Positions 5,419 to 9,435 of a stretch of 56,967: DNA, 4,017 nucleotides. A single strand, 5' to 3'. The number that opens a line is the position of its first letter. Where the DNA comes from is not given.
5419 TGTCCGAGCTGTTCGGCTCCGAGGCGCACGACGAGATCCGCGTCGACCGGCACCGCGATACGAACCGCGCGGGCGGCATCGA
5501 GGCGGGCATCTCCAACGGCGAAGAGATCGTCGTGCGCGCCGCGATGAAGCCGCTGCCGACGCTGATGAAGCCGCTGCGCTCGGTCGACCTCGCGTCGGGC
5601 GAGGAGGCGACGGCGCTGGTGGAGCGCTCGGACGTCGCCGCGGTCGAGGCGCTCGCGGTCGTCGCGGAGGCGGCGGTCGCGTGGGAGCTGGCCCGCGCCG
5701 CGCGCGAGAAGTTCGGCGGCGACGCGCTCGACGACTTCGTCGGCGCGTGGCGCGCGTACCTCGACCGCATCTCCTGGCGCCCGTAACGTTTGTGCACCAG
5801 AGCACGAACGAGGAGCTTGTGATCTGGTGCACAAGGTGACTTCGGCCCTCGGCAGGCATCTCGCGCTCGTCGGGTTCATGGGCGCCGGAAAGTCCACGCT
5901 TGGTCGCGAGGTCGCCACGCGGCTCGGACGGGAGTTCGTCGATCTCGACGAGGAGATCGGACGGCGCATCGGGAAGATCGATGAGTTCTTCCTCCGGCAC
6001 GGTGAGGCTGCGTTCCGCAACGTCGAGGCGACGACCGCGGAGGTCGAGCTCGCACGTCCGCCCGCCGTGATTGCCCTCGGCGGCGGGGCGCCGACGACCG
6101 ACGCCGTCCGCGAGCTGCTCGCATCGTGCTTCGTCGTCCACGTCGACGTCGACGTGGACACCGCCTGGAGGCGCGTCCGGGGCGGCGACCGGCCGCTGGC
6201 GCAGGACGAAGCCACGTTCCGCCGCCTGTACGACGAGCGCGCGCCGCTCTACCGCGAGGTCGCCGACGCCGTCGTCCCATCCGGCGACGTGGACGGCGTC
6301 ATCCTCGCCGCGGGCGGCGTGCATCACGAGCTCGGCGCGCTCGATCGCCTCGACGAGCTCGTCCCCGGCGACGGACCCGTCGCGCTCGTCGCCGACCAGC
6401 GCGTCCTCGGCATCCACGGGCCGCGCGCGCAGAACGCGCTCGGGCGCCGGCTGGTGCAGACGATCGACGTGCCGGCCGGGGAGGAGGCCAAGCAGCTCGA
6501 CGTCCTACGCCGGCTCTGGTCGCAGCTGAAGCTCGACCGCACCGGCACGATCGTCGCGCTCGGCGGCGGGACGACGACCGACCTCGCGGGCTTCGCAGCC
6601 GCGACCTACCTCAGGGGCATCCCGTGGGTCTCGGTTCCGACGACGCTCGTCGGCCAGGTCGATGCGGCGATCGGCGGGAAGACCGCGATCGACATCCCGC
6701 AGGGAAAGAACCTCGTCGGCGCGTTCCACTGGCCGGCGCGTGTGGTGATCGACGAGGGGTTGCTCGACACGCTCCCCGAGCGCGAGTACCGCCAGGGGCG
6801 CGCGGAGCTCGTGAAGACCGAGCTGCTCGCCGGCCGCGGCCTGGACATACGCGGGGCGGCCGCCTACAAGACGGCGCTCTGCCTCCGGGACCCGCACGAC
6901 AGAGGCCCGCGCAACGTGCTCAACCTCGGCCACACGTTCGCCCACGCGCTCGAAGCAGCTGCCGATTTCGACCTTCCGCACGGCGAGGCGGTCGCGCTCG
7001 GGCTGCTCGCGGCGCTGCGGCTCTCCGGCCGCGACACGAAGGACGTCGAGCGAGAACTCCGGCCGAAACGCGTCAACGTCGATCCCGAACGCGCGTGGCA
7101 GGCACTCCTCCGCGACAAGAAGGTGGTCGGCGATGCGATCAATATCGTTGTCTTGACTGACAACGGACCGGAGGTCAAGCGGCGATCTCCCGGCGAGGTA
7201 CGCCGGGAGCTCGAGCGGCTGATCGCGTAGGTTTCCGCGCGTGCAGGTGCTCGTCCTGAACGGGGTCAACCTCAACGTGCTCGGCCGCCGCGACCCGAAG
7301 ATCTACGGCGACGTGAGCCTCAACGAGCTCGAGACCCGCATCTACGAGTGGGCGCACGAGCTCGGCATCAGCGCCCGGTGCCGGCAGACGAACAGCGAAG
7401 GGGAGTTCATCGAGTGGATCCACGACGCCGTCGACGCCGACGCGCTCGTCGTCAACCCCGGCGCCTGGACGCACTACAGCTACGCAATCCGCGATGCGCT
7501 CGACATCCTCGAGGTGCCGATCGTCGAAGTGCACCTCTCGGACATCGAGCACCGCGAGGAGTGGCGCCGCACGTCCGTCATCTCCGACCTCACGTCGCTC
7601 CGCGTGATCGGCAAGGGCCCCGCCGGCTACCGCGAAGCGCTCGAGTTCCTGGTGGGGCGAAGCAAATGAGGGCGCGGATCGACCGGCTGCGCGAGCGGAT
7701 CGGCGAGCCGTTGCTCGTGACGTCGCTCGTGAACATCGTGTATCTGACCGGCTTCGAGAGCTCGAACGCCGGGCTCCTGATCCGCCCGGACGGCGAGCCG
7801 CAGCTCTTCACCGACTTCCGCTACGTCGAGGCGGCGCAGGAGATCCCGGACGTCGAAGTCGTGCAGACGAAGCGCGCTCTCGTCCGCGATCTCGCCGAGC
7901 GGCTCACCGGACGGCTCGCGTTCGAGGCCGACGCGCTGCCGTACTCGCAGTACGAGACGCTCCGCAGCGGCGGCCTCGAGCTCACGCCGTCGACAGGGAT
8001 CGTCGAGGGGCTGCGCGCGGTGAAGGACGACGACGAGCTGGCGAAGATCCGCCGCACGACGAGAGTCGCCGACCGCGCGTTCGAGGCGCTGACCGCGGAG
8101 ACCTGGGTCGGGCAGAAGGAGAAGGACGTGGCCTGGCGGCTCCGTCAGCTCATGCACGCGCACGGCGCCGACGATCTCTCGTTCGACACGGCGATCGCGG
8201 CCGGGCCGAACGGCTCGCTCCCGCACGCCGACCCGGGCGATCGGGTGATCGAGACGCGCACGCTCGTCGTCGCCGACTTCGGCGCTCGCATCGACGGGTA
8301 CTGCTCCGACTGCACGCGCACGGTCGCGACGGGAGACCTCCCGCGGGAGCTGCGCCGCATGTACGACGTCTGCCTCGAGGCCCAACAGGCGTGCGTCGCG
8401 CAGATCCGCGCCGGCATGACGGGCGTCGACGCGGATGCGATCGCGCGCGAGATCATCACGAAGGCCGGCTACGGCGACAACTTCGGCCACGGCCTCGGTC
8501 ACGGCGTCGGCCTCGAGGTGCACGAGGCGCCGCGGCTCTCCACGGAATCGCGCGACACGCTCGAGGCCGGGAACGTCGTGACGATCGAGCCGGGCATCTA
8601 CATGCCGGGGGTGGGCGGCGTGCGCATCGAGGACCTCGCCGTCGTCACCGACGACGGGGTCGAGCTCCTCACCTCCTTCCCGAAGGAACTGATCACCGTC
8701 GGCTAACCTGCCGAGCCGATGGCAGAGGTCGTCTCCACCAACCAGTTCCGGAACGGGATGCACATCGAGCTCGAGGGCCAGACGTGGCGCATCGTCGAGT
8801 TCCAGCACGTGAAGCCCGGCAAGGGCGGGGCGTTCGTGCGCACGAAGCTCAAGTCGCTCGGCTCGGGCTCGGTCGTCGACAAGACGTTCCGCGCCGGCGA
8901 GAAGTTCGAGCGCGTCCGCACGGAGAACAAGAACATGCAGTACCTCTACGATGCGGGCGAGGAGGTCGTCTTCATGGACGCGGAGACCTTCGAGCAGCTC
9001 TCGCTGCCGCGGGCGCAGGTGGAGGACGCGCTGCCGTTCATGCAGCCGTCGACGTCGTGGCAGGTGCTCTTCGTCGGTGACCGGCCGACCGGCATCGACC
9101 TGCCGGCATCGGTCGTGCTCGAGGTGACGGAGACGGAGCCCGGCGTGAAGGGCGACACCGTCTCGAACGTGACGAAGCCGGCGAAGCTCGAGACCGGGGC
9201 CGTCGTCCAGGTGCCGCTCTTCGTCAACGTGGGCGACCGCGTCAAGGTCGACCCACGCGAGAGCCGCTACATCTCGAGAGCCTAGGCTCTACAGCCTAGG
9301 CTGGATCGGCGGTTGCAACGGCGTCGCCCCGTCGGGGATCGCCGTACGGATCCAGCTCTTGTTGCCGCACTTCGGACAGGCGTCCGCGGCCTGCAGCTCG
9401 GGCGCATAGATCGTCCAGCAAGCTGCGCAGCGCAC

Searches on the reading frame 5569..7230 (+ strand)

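Call 45: search_protein_families(library=pfam, proteins=[window:5569-7230:+], max_evalue=0.00001)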
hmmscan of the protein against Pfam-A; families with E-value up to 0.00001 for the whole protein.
window:5569-7230:+ (553 aa): 5 families
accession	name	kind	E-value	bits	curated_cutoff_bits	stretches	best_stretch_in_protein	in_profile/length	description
PF01761.26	DHQ_synthase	-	2.5e-42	143.6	24.2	1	299-408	2-114/115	3-dehydroquinate synthase N-terminal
PF01202.28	SKI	-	9.5e-34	117.3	22.1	1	104-238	1-142/159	Shikimate kinase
PF24621.2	DHQS_C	-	3.5e-17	63.1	27.6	1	427-488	39-101/144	3-dehydroquinate synthase C-terminal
PF13685.12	Fe-ADH_2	-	2.9e-10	40.8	28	1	270-398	21-144/149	Iron-containing alcohol dehydrogenase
PF00465.25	Fe-ADH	-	5.1e-08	33.1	31.3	0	253-359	6-130/168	Iron-containing alcohol dehydrogenase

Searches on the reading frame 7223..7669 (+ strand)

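Call 45: search_protein_families(library=pfam, proteins=[window:7223-7669:+], max_evalue=0.00001)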
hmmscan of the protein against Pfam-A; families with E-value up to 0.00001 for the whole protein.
window:7223-7669:+ (148 aa): 1 family
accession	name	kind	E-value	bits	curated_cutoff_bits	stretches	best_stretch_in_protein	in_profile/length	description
PF01220.24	DHquinase_II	-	5.7e-50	169.1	23.3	1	8-143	1-137/138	Dehydroquinase class II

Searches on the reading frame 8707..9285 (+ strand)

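Call 45: search_protein_families(library=pfam, proteins=[window:8707-9285:+], max_evalue=0.00001)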
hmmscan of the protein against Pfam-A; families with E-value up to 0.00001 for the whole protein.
window:8707-9285:+ (192 aa): 3 families
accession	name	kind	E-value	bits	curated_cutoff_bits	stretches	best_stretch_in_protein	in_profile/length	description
PF08207.18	EFP_N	-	6.7e-28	96.9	23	1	10-67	1-58/58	Elongation factor P (EF-P) KOW-like domain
PF09285.17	Elong-fact-P_C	-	5e-27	93.8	25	1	136-191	1-56/56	Elongation factor P, C-terminal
PF01132.26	EFP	-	5.3e-18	65.2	27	1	75-127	1-53/54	Elongation factor P (EF-P) OB domain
